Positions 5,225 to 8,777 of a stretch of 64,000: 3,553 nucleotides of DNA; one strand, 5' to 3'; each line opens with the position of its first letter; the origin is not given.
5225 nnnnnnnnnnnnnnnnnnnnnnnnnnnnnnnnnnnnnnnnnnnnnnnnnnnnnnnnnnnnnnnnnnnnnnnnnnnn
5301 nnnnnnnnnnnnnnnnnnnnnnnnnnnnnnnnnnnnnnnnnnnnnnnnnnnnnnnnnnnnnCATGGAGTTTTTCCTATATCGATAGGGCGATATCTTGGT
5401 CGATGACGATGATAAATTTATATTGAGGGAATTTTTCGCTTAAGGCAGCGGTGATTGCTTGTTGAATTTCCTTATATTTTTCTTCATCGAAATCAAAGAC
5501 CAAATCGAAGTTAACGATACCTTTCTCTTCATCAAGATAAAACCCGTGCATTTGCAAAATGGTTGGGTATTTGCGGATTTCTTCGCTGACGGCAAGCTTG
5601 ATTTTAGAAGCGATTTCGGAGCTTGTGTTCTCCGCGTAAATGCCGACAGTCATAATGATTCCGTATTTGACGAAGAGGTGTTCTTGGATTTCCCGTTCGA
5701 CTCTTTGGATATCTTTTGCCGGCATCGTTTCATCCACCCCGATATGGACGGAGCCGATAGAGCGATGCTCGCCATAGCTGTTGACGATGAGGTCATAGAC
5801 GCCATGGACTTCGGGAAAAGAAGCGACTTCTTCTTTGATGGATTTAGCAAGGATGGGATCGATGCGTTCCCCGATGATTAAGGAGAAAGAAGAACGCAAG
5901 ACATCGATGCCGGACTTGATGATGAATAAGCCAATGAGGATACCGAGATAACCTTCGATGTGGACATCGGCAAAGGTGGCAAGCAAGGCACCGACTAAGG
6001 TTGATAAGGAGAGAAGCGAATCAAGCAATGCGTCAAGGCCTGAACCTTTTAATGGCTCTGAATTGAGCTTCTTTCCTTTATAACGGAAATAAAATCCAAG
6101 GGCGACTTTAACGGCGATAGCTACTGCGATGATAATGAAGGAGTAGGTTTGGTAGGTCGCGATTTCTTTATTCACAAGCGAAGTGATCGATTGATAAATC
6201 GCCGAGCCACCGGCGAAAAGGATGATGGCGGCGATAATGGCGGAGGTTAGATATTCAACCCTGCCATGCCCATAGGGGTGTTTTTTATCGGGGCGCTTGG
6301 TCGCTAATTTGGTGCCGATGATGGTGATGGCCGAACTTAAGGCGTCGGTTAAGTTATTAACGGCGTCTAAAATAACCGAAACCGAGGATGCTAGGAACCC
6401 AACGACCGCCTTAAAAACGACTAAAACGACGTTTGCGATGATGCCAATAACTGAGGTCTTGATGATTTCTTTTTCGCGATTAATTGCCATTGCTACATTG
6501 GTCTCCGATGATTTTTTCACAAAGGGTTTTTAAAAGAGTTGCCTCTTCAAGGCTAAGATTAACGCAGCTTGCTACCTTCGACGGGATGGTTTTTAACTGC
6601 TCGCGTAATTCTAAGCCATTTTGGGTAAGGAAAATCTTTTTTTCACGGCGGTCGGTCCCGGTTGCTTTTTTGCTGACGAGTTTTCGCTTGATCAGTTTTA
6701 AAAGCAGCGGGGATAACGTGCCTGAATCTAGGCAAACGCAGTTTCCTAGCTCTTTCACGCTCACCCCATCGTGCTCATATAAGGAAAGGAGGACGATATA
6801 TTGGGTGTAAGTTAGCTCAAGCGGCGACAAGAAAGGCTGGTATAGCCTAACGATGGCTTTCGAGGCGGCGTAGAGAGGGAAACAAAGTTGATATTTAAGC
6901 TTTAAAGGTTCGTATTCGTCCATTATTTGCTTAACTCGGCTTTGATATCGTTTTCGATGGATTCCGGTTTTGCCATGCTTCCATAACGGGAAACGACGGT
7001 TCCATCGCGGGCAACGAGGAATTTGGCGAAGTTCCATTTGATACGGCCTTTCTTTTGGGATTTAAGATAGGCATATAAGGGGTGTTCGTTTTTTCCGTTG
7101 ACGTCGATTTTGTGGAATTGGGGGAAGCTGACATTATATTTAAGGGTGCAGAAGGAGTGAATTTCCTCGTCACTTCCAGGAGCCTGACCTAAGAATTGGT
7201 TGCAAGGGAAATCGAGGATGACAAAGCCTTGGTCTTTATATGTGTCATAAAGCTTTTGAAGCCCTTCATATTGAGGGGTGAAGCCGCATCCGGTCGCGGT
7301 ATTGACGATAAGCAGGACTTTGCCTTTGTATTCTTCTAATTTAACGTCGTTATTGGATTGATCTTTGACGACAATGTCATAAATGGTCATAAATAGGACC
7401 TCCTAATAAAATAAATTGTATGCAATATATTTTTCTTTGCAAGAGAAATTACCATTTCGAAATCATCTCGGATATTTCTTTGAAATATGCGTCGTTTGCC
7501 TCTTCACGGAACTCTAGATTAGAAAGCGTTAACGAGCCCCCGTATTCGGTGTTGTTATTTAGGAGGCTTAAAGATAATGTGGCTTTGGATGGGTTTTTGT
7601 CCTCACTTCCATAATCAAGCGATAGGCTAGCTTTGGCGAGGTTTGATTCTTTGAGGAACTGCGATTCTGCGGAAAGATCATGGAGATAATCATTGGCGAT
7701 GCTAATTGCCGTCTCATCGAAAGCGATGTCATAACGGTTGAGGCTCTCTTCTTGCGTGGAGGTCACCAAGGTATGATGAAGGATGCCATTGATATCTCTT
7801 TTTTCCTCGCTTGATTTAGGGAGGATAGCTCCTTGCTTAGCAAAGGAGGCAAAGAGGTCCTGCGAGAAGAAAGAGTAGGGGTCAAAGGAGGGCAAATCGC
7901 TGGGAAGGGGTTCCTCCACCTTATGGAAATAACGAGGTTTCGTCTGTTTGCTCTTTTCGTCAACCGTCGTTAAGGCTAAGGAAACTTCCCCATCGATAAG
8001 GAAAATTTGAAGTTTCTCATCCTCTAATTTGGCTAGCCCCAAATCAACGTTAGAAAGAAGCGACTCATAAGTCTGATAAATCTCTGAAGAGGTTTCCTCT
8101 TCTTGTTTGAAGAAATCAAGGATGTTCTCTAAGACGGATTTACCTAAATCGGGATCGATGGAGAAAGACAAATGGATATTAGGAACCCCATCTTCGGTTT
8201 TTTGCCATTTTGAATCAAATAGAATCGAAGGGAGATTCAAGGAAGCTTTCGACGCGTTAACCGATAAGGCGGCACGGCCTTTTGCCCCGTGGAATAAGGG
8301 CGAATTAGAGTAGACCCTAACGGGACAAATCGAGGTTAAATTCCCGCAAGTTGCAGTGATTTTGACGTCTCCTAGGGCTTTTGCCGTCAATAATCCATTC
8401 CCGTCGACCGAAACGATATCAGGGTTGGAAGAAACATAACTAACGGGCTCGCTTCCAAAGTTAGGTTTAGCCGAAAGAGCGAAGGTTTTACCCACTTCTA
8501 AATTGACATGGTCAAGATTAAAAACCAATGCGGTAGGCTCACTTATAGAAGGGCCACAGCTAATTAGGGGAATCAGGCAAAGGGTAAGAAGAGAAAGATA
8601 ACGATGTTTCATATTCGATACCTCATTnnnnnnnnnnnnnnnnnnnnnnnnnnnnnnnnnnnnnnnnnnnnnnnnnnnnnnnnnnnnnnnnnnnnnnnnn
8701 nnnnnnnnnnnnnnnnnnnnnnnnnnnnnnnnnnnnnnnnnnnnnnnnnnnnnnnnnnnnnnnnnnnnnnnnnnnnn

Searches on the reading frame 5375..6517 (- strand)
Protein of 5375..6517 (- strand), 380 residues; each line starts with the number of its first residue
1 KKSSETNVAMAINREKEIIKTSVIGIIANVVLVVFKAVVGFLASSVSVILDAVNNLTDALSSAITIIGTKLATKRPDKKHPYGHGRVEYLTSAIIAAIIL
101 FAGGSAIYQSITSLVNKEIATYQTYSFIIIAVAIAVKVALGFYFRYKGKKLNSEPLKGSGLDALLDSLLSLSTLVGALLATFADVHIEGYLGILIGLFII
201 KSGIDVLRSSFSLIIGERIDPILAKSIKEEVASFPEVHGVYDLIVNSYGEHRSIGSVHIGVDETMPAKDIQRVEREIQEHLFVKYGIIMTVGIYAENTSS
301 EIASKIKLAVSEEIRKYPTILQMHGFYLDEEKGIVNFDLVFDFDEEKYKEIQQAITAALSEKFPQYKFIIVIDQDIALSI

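Call 59: search_protein_families(library=pfam, proteins=[window:5375-6517:-], max_evalue=0.00001)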
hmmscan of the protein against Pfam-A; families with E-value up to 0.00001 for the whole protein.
window:5375-6517:- (380 aa): 2 families
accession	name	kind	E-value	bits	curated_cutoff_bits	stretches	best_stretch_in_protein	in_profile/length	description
PF01545.26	Cation_efflux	-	1.5e-40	139.5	26.6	1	23-214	2-197/198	Cation efflux family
PF16916.11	ZT_dimer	-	3.8e-09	36.9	26.7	1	222-291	4-71/78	Dimerisation domain of Zinc Transporter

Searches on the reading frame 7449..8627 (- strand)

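Call 59: search_protein_families(library=pfam, proteins=[window:7449-8627:-], max_evalue=0.00001)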
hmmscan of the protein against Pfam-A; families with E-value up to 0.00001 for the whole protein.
window:7449-8627:- (392 aa): 1 family
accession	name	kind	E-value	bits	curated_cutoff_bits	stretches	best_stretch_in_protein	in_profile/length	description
PF02368.24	Big_2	-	5.1e-09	36.4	22.8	1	40-96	11-70/79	Bacterial Ig-like domain (group 2)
